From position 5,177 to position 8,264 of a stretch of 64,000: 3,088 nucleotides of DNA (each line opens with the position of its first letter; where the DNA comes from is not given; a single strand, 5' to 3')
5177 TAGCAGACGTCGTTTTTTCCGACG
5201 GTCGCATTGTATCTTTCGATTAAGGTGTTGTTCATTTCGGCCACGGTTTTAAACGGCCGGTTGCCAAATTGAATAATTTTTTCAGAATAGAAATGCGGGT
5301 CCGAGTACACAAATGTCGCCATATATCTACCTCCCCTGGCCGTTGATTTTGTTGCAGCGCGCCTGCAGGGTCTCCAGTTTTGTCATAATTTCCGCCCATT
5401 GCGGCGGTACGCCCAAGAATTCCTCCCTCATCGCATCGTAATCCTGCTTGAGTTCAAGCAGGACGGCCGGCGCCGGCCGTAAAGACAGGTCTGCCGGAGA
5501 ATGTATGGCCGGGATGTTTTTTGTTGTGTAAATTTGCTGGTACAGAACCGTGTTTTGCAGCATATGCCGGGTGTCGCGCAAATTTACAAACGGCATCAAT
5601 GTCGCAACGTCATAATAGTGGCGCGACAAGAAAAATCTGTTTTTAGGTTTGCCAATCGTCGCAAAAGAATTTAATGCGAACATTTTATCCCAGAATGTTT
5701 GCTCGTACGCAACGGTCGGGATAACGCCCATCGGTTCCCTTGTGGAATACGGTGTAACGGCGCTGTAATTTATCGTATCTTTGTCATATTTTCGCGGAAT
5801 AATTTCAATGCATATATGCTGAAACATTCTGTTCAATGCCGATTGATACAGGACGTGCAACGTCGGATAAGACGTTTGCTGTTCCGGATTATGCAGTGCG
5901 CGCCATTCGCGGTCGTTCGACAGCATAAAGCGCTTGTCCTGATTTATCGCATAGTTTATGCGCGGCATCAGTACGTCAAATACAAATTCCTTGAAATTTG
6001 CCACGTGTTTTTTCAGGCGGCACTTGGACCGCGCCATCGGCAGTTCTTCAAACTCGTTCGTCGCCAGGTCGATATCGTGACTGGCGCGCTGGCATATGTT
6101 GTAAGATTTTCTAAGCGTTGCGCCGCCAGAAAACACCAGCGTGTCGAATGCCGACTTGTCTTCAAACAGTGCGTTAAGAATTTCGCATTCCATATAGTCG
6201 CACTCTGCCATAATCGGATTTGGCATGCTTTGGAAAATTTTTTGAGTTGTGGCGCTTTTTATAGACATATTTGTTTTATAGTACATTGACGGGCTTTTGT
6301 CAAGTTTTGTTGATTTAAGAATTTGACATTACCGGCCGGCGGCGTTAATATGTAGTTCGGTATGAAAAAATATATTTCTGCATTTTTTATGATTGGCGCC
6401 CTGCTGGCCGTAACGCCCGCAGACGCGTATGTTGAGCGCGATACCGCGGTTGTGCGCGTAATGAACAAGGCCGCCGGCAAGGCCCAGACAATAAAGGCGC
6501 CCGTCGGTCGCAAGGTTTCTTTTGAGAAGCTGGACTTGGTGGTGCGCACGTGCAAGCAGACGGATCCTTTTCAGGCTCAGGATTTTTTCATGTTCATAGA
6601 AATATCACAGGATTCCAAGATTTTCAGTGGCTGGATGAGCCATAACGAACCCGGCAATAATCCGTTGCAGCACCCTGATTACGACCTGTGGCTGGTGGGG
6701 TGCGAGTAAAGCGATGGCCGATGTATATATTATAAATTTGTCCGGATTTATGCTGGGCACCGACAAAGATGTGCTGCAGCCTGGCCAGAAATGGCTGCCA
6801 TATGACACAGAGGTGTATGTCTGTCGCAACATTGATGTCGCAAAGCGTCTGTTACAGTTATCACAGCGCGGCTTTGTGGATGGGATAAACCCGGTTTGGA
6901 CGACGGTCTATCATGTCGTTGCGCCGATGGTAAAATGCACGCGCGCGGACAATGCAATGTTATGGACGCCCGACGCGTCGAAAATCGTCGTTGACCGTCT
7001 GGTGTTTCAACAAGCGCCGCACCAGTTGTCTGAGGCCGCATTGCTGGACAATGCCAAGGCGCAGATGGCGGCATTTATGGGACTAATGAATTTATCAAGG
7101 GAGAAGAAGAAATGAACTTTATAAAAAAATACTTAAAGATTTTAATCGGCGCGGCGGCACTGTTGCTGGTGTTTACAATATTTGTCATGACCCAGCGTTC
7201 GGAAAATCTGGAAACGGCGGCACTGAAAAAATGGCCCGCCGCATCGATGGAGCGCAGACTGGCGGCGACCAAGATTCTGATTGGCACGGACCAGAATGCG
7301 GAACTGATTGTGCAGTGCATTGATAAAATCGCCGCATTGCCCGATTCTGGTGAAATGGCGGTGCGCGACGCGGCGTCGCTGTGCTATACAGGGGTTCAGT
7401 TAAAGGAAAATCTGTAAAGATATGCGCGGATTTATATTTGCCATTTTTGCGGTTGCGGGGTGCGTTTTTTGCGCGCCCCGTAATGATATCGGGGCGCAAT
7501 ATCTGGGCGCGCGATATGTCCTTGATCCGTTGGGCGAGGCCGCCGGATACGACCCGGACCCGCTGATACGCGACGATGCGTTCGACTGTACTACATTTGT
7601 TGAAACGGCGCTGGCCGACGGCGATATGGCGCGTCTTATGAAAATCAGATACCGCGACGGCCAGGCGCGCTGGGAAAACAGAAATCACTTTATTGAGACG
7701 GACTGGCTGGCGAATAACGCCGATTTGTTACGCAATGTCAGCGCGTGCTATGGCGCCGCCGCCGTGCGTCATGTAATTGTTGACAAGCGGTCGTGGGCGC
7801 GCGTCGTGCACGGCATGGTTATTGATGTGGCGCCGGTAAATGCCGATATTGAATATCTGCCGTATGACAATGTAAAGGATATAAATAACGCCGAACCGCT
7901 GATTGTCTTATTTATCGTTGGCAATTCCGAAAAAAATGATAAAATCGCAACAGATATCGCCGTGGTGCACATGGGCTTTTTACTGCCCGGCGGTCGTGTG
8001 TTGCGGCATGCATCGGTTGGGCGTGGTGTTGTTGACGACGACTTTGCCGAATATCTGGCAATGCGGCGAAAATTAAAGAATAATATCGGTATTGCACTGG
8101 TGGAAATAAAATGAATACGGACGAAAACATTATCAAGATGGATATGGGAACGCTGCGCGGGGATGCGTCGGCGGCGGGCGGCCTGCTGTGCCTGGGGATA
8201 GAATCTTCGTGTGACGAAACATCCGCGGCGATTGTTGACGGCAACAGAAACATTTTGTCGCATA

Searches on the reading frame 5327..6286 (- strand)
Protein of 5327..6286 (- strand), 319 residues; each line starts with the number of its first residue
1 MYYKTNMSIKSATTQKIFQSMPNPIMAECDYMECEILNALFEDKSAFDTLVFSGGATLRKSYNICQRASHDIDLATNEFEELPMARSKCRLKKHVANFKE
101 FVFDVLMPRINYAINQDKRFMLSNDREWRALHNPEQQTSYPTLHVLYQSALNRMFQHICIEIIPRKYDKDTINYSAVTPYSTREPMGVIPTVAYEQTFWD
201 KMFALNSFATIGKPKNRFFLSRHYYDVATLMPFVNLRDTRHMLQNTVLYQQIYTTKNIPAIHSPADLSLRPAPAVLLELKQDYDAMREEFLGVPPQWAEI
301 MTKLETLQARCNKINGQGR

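Call 70: search_protein_families(library=pfam, max_evalue=0.001, proteins=[window:5327-6286:-])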
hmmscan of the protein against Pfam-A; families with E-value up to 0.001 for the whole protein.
window:5327-6286:- (319 aa): 1 family
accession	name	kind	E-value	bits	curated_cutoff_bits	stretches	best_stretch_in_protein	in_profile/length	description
PF08843.17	AbiEii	-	3.4e-20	73.4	22.5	1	36-298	2-233/238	Nucleotidyl transferase AbiEii toxin, Type IV TA system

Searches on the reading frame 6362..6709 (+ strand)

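Call 70: search_protein_families(library=pfam, max_evalue=0.001, proteins=[window:6362-6709:+])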
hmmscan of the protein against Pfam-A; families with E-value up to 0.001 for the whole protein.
window:6362-6709:+ (115 aa): 1 family
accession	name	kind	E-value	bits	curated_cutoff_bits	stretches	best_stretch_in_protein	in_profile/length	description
PF09923.14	DUF2155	-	1.2e-22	80.2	27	1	29-114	1-89/89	Uncharacterized protein conserved in bacteria (DUF2155)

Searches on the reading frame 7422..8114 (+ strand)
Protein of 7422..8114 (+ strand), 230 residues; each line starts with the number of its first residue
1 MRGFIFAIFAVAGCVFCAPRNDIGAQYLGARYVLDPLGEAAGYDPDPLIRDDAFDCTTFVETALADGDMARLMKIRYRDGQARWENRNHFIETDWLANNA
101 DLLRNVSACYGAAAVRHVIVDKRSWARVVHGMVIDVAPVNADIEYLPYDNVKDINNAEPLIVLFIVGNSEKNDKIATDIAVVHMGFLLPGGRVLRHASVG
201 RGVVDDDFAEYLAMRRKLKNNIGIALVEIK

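Call 70: search_protein_families(library=pfam, max_evalue=0.001, proteins=[window:7422-8114:+])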
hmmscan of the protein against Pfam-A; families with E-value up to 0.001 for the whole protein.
window:7422-8114:+ (230 aa): 1 family
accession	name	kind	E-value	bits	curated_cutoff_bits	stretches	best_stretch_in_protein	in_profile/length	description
PF07313.18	AmiA-like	-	1.2e-22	80.9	27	1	23-215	2-199/202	N-acetylmuramoyl-L-alanine amidase-like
